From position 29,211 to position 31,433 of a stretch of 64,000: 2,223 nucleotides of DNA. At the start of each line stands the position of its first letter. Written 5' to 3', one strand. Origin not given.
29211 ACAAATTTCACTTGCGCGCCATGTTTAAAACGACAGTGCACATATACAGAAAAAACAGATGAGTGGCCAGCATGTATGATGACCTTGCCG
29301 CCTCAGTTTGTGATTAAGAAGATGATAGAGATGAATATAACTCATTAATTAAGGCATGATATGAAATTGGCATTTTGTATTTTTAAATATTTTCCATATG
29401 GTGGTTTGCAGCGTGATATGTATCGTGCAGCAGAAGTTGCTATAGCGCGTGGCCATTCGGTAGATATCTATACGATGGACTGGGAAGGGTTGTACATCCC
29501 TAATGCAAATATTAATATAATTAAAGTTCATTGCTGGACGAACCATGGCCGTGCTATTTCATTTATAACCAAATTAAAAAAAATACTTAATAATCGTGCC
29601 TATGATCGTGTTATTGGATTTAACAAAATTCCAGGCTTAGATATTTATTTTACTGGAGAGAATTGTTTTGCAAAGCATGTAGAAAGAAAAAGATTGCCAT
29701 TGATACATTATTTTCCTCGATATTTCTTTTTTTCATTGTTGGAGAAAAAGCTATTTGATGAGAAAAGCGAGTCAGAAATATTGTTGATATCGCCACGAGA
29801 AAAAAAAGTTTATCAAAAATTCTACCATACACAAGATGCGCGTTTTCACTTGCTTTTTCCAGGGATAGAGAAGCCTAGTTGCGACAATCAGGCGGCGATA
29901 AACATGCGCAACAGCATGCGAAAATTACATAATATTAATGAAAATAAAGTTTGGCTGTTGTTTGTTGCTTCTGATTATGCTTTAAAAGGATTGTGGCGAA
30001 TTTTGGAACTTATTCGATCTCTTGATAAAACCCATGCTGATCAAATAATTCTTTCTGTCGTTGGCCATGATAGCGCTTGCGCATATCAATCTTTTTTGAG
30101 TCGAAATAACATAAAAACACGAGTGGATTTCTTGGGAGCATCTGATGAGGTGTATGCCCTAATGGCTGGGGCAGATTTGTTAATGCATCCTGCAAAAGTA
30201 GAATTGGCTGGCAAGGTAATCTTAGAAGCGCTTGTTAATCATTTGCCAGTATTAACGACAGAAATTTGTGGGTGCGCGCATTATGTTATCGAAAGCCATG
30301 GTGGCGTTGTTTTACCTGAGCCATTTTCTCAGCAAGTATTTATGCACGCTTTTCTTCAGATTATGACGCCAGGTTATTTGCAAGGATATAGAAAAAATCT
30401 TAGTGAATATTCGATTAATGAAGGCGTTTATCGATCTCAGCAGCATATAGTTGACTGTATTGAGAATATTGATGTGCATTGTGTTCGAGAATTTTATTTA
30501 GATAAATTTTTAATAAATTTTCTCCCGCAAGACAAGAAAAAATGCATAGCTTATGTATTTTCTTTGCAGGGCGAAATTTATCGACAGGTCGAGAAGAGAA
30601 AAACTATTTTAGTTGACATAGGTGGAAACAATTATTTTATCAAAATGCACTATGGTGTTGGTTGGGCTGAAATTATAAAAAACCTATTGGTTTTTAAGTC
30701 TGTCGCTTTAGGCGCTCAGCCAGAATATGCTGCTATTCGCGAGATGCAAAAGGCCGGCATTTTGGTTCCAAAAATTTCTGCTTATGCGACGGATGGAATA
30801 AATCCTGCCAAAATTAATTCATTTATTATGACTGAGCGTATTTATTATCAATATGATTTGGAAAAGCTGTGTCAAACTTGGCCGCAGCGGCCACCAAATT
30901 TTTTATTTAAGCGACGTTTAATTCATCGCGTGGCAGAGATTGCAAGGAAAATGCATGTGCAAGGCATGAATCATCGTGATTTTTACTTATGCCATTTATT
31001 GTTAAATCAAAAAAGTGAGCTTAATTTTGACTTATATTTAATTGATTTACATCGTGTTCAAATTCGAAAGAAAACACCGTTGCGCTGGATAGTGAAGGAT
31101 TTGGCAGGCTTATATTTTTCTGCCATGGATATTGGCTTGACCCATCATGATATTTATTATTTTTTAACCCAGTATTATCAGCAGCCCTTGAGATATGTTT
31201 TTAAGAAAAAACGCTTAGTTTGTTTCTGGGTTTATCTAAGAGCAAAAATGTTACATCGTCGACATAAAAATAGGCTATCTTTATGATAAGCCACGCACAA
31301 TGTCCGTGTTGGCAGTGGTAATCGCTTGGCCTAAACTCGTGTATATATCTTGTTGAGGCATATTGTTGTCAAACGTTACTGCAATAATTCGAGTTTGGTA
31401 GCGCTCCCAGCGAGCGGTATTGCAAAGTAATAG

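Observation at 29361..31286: WaaG glycosyltransferase and WaaP heptose kinase encoded as one fused 641-aa polypeptide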

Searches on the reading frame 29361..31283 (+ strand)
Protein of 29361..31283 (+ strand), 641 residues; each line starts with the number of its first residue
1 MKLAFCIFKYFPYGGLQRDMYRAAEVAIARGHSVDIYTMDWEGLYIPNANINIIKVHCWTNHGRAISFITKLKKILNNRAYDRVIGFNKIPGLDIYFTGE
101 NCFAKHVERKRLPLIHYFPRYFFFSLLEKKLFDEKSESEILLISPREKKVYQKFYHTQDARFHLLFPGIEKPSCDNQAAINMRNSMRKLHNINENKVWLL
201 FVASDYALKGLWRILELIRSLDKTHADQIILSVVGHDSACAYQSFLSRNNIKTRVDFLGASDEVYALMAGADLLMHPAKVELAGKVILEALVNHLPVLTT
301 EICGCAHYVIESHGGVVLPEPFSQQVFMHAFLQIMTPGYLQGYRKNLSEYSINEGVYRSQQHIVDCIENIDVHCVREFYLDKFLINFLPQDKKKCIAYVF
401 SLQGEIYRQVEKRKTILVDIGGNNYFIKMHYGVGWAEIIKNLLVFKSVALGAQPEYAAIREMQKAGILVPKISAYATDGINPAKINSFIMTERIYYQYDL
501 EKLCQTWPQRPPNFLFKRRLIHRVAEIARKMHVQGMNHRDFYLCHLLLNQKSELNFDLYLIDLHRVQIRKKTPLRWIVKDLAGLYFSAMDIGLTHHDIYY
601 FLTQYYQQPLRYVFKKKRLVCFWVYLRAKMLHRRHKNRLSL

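Call 3: search_protein_families(library=pfam, proteins=[window:29361-31283:+], max_evalue=0.01)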
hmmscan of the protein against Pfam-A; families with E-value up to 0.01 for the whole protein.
window:29361-31283:+ (641 aa): 5 families
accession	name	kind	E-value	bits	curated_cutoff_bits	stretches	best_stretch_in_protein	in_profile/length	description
PF06293.20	Kdo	-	2.4e-42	145.2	21.3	1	401-605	5-207/207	Lipopolysaccharide kinase (Kdo/WaaP) family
PF00534.26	Glycos_transf_1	-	4.2e-19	69.2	26.4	1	184-351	3-169/172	Glycosyl transferases group 1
PF13692.12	Glyco_trans_1_4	-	1e-12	49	27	1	199-334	4-139/142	Glycosyl transferases group 1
PF13439.12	Glyco_transf_4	-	0.00052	20.5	28.5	1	13-92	1-84/170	Glycosyltransferase Family 4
PF20706.3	GT4-conflict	-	0.0011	18.5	26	1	190-312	193-323/385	Family 4 Glycosyltransferase in conflict systems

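Call 4: search_protein_families(library=ncbifam, proteins=[window:29361-31283:+], max_evalue=0.01)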
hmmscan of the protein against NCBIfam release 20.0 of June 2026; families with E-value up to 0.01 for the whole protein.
window:29361-31283:+ (641 aa): 18 families
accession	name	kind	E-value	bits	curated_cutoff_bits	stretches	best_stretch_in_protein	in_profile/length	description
NF011703.0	PRK15123.1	equivalog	1.8e-87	292.6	170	1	393-637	16-263/268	lipopolysaccharide core heptose(I) kinase RfaP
TIGR03088.1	stp2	hypoth_equivalog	5.5e-12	45.4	409.05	1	157-320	157-322/374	TIGR03088 family PEP-CTERM/XrtA system glycosyltransferase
TIGR03999.1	thiol_BshA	equivalog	6e-12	45.2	273.7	1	184-319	187-321/375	N-acetyl-alpha-D-glucosaminyl L-malate synthase BshA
NF012028.0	PRK15484.1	subfamily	3e-07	29.9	618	1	139-334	140-341/380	lipopolysaccharide N-acetylglucosaminyltransferase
NF002475.0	PRK01723.1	equivalog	3.5e-07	29.5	142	1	415-584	49-207/241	3-deoxy-D-manno-octulosonic acid kinase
TIGR04157.1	glyco_rSAM_CFB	subfamily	3.9e-07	29.4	400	1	138-317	171-347/406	TIGR04157 family glycosyltransferase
NF047684.1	TeichurnBiosyTuaC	equivalog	3.9e-07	29.3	550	1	179-313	202-332/391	teichuronic acid biosynthesis protein TuaC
NF053787.1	GlcN_PG_synth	equivalog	9.2e-07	28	480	1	183-325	184-314/361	N-acetylglucosaminyl phosphatidylglycerol synthase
NF046085.1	XrtY_assoc_Gly1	equivalog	1.2e-06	27.6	400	1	184-318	197-332/387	XrtY-associated glycosyltransferase XYAG1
TIGR02149.1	glgA_Coryne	subfamily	1.8e-06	27.4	302.4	1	140-320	148-333/391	glycogen synthase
NF041876.1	EPS_EpsE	equivalog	1.9e-05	24.1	400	1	206-320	224-345/389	exopolysaccharide biosynthesis GT4 family glycosyltransferase EpsE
NF047880.1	glyco_SdgA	exception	3.1e-05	22.7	800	1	190-310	309-429/488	serine-aspartate repeat adhesin O-glycosyltransferase SdgA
TIGR03449.1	mycothiol_MshA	equivalog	0.00035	19.6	462.5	1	145-318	173-351/406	D-inositol-3-phosphate glycosyltransferase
NF049987.1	DaglGlyslTfaseDgs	equivalog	0.00054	19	500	1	127-310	91-271/332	processive diacylglycerol alpha-glucosyltransferase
NF038229.1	Glyco4_Geo_Pelo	equivalog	0.0014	17.7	400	1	140-318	113-285/338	GPMC system family 4 glycosyltransferase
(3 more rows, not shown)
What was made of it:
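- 30555..31283 (+): WaaP heptose(I) kinase half, residues 399-641. NF011703 RfaP equivalog 292.6 bits, cutoff 170 (call 4).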

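Call 5: find_homologous_proteins(query=window:29361-31283:+, max_evalue=1e-10)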
Query window:29361-31283:+ (641 aa): 1702 proteins with E <= 1e-10 among 8000 candidates; the best 120 are listed.
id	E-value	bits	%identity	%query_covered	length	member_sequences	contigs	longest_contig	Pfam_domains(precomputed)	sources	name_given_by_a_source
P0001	0.0e+0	1492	100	100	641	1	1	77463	PF06293.21,PF00534.27,PF13692.13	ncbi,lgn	-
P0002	0.0e+0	1028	68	100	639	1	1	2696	PF06293.21,PF00534.27,PF13692.13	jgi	-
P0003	0.0e+0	1013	67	100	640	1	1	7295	PF06293.21,PF00534.27,PF13692.13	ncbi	-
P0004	5.7e-298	1008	66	100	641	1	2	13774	PF06293.21,PF00534.27,PF13692.13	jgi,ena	-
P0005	7.9e-297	1004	66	100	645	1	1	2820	PF06293.21,PF00534.27,PF13692.13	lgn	-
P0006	1.9e-296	1003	66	100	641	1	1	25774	PF06293.21,PF00534.27,PF20706.4,PF13692.13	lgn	-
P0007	9.7e-296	1001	67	100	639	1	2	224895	PF06293.21,PF00534.27,PF20706.4,PF13692.13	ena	-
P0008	3.0e-294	996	67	100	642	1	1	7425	PF06293.21,PF00534.27,PF13692.13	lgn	-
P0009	6.1e-294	995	65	100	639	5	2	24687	PF06293.21,PF00534.27,PF13692.13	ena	-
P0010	5.3e-290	982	66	99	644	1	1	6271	PF06293.21,PF00534.27,PF13692.13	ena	-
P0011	8.3e-289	978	65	100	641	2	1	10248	PF06293.21,PF00534.27,PF13692.13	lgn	-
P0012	1.7e-288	977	65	100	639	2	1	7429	PF06293.21,PF00534.27,PF20706.4,PF13692.13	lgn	-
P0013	3.2e-285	966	63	100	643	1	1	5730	PF06293.21,PF00534.27,PF13692.13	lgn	-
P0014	4.4e-265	899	61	100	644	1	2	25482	PF06293.21,PF00534.27,PF13439.13,PF13692.13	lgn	-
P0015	1.1e-249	848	58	100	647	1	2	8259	PF06293.21,PF00534.27,PF13692.13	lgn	-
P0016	2.0e-244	831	57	99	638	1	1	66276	PF06293.21,PF00534.27,PF13692.13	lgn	-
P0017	6.0e-237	806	66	82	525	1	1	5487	PF06293.21,PF00534.27,PF13692.13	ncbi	-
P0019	2.2e-151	524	40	99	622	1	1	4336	PF06293.21,PF00534.27,PF13439.13,PF20706.4,PF13692.13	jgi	-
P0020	1.3e-149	518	40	100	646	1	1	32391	PF06293.21,PF00534.27,PF13439.13,PF20706.4,PF13692.13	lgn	-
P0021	4.8e-149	516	42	99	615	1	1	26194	PF06293.21,PF00534.27,PF13439.13,PF20706.4,PF13692.13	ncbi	-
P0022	7.8e-148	512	39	99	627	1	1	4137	PF06293.21,PF00534.27,PF13579.13,PF13439.13,PF20706.4,PF13692.13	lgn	-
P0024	1.4e-147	511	41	99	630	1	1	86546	PF06293.21,PF00534.27,PF13439.13,PF20706.4,PF13692.13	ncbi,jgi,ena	-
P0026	7.4e-147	509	40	99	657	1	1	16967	PF06293.21,PF00534.27,PF13439.13,PF20706.4,PF13692.13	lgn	-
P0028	9.9e-147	508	43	94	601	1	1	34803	PF06293.21,PF00534.27,PF13579.13,PF13439.13,PF13692.13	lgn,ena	-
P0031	5.3e-146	506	41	99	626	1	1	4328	PF06293.21,PF00534.27,PF13439.13,PF20706.4,PF13692.13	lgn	-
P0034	2.8e-145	503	40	99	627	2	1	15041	PF06293.21,PF00534.27,PF13439.13,PF20706.4,PF13692.13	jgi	-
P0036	6.0e-145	502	40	99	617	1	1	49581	PF06293.21,PF00534.27,PF13439.13,PF20706.4,PF13692.13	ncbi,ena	-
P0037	6.7e-145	502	40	99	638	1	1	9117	PF06293.21,PF00534.27,PF13439.13,PF20706.4,PF13692.13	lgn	-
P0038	2.5e-144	500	41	99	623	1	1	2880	PF06293.21,PF00534.27,PF13439.13,PF20706.4,PF13692.13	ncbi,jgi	jgi:UDP-glucose:(heptosyl)LPS alpha-1,3-glucosyltransferase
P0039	2.6e-144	500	40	100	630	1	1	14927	PF06293.21,PF00534.27,PF13439.13,PF20706.4,PF13692.13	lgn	-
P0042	1.4e-143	498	41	98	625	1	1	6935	PF06293.21,PF00534.27,PF13439.13,PF20706.4,PF13692.13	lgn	-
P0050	5.7e-142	493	40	99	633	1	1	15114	PF06293.21,PF00534.27,PF13579.13,PF13439.13,PF20706.4,PF13692.13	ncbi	-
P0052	9.1e-142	492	40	99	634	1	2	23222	PF06293.21,PF00534.27,PF13439.13,PF20706.4,PF13692.13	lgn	-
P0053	1.0e-141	492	41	99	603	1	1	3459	PF06293.21,PF00534.27,PF13439.13,PF20706.4,PF13692.13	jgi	jgi:UDP-glucose:(heptosyl)LPS alpha-1,3-glucosyltransferase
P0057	4.2e-141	490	39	99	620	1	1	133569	PF06293.21,PF00534.27,PF13439.13,PF20706.4,PF13692.13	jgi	jgi:UDP-glucose:(heptosyl)LPS alpha-1,3-glucosyltransferase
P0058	4.4e-141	490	38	99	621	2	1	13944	PF06293.21,PF00534.27,PF13439.13,PF20706.4,PF13692.13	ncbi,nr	ncbi:MAG TPA: lipopolysaccharide core heptose(I) kinase RfaP [Gammaproteobacteria bacterium]|nr:lipo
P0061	6.4e-141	489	41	99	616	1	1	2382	PF06293.21,PF00534.27,PF13439.13,PF20706.4,PF13692.13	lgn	-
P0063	1.3e-140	488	40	99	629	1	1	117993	PF06293.21,PF00534.27,PF13439.13,PF20706.4,PF13692.13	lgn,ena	-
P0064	2.7e-140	487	40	99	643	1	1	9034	PF06293.21,PF00534.27,PF13579.13,PF13439.13,PF20706.4,PF13692.13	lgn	-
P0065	3.4e-140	487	40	98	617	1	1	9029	PF06293.21,PF00534.27,PF13579.13,PF13439.13,PF20706.4,PF13692.13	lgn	-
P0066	4.1e-140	486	38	57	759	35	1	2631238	PF00534.27,PF13579.13,PF13439.13,PF20706.4,PF13692.13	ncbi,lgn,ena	-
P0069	1.3e-139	485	39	98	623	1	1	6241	PF06293.21,PF00534.27,PF13439.13,PF13692.13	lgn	-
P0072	2.7e-139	484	40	97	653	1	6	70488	PF06293.21,PF00534.27,PF13439.13,PF20706.4,PF13692.13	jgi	jgi:UDP-glucose:(heptosyl)LPS alpha-1,3-glucosyltransferase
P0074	3.9e-139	483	38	99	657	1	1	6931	PF06293.21,PF00534.27,PF13439.13,PF20706.4,PF13692.13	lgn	-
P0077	5.2e-139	483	40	97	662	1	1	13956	PF06293.21,PF00534.27,PF13439.13,PF13692.13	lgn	-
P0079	7.1e-139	482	39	97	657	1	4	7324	PF06293.21,PF00534.27,PF13439.13,PF20706.4,PF13692.13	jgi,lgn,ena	-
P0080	7.6e-139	482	39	100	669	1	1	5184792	PF06293.21,PF00534.27,PF13439.13,PF20706.4,PF13692.13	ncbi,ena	-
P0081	8.5e-139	482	39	98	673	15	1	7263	PF06293.21,PF00534.27,PF13439.13,PF20706.4,PF13692.13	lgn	-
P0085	1.8e-138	481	39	98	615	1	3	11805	PF06293.21,PF00534.27,PF13439.13,PF20706.4,PF13692.13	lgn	-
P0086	3.9e-138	480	37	99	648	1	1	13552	PF06293.21,PF00534.27,PF13439.13,PF20706.4,PF13692.13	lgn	-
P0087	6.9e-138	479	39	99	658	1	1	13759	PF06293.21,PF00534.27,PF13439.13,PF20706.4,PF13692.13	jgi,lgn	-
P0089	9.2e-138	479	38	100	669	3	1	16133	PF06293.21,PF00534.27,PF13439.13,PF20706.4,PF13692.13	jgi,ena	-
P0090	9.6e-138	479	38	99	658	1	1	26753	PF06293.21,PF00534.27,PF13439.13,PF20706.4,PF13692.13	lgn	-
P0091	1.1e-137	478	41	99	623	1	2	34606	PF06293.21,PF00534.27,PF13439.13,PF20706.4,PF13692.13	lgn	-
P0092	1.1e-137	478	39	99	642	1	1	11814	PF06293.21,PF00534.27,PF13439.13,PF20706.4,PF13692.13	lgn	-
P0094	2.3e-137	477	39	99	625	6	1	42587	PF06293.21,PF00534.27,PF13439.13,PF20706.4,PF13692.13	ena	-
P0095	2.4e-137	477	39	99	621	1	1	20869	PF06293.21,PF00534.27,PF13439.13,PF20706.4,PF13692.13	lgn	-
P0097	4.1e-137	476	39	99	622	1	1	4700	PF06293.21,PF00534.27,PF13439.13,PF20706.4,PF13692.13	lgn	-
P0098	4.5e-137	476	37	99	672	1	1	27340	PF06293.21,PF00534.27,PF13439.13,PF20706.4,PF13692.13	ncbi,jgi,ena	jgi:UDP-glucose:(heptosyl)LPS alpha-1,3-glucosyltransferase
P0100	6.1e-137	476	38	99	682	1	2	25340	PF06293.21,PF00534.27,PF13439.13,PF20706.4,PF13692.13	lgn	-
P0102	2.5e-136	474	40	97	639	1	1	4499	PF06293.21,PF00534.27,PF13439.13,PF20706.4,PF13692.13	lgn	-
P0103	2.7e-136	474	39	99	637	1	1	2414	PF06293.21,PF00534.27,PF20706.4,PF13692.13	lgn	-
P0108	7.7e-136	472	39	100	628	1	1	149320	PF06293.21,PF00534.27,PF13439.13,PF20706.4,PF13692.13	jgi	jgi:UDP-glucose:(heptosyl)LPS alpha-1,3-glucosyltransferase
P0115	2.2e-135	471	41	93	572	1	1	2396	PF06293.21,PF00534.27,PF13579.13,PF13439.13,PF20706.4,PF13692.13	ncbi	ncbi:MAG: lipopolysaccharide core heptose(I) kinase RfaP, partial [Gammaproteobacteria bacterium]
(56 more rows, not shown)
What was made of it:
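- Fifteen independent sister proteins of 638-647 aa (55-68% identity) are also fused (call 5).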

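Call 6: search_solved_structures(query=window:29361-31283:+, max_evalue=0.001, show_alignments=3)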
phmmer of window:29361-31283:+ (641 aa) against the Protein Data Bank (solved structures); distinct sequences matched with E-value up to 0.001: 7.
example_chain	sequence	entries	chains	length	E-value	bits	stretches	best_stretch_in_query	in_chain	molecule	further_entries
2iv7_A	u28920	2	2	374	2.5e-74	254.1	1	2-367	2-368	LIPOPOLYSACCHARIDE CORE BIOSYNTHESIS PROTEIN RFAG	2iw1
8b5s_A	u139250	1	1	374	2.1e-68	234.5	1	3-366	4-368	UDP-glucose:(Heptosyl) LPS alpha 1,3-glucosyltransferase WaaG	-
8b5q_A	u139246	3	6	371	2.3e-68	234.4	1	3-365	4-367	UDP-glucose:(Heptosyl) LPS alpha 1,3-glucosyltransferase WaaG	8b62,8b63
8b5s_B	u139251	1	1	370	2.3e-68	234.4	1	3-365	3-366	UDP-glucose:(Heptosyl) LPS alpha 1,3-glucosyltransferase WaaG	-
6dfl_A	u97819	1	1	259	1.1e-62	215.6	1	399-632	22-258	Lipopolysaccharide core heptose(I) kinase RfaP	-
2jjm_A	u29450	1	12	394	4.9e-06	28.5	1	185-312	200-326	GLYCOSYL TRANSFERASE, GROUP 1 FAMILY PROTEIN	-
3mbo_A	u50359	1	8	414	5.4e-06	28.3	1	185-312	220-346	Glycosyltransferase, group 1 family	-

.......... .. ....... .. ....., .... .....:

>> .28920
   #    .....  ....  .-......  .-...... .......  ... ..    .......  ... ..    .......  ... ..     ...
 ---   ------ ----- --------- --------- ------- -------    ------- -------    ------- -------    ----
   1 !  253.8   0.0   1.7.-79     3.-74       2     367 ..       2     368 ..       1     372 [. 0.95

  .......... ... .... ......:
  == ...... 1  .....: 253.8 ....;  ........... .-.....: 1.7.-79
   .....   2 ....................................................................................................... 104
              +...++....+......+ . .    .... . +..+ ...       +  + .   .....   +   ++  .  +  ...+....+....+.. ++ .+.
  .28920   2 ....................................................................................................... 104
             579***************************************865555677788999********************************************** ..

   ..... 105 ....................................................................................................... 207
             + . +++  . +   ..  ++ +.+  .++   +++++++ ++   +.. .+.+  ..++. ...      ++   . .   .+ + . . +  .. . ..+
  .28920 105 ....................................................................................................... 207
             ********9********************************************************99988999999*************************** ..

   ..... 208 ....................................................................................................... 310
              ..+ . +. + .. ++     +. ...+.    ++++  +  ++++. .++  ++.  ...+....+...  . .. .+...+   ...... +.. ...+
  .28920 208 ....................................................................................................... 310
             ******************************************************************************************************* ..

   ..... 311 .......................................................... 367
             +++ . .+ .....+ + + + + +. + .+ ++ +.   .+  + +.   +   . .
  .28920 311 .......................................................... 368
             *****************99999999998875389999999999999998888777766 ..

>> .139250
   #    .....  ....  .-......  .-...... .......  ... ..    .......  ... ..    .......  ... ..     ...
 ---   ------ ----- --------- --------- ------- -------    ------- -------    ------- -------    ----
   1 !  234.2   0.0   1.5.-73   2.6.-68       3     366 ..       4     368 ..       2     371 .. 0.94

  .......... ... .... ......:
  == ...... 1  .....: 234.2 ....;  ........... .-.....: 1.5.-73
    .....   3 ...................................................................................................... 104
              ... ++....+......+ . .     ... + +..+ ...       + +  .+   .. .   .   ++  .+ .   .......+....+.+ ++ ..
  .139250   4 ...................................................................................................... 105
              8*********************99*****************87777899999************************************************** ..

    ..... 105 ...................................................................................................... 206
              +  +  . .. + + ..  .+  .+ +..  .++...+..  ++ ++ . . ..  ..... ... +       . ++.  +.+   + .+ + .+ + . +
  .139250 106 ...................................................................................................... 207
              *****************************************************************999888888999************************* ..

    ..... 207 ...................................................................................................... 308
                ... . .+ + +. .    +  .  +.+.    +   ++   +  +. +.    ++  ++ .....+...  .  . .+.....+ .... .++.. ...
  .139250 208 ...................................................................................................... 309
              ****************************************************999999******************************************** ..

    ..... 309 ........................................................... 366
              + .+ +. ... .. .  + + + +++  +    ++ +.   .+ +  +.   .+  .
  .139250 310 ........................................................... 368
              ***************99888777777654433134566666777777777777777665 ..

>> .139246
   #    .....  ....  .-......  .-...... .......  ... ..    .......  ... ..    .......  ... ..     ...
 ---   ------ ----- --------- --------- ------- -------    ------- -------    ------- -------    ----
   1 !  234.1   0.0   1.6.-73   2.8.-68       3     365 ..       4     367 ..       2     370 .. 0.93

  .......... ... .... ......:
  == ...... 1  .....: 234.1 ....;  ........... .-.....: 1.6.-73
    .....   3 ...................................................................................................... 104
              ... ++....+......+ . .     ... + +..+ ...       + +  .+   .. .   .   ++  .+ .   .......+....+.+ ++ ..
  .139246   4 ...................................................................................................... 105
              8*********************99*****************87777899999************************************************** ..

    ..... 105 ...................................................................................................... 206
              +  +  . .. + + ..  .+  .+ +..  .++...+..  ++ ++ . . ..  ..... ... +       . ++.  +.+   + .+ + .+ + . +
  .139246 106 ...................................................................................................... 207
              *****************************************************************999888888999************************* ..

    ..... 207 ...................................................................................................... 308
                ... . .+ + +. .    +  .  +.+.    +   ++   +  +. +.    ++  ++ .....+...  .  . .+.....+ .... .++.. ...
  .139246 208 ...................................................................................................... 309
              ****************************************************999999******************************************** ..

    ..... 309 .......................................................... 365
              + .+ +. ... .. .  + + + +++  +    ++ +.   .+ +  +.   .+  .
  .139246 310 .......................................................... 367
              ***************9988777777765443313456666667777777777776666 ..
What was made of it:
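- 29361..30470 (+): WaaG-like GT4 (GT-B fold) glycosyltransferase half, residues 1-370. Aligns end to end with E. coli WaaG 2iv7 (E=2.5e-74) and PaWaaG 8b5s (call 6).
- On WaaG (GT4 LPS core alpha-1,3-hexosyltransferase): Residues 2-367 against 2iv7 residues 2-368, E=2.5e-74, with a single 1-residue gap (near residue 341); PaWaaG E=2e-68 (call 6).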

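Call 7: find_related_loci(query=window:29361-31283:+, collection=genome_contigs, flank=6000)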
Query window:29361-31283:+ (641 aa) in genome_contigs; peptide patterns used: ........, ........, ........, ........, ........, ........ (x = any residue, [..] = any of these).
25 stretches matched a pattern, but none encodes a relative of the query by tblastn (E <= 1e-3).
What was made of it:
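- Tried and rejected: A genome-collection scan with the single protein found no relatives because its patterns were too specific (call 7).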
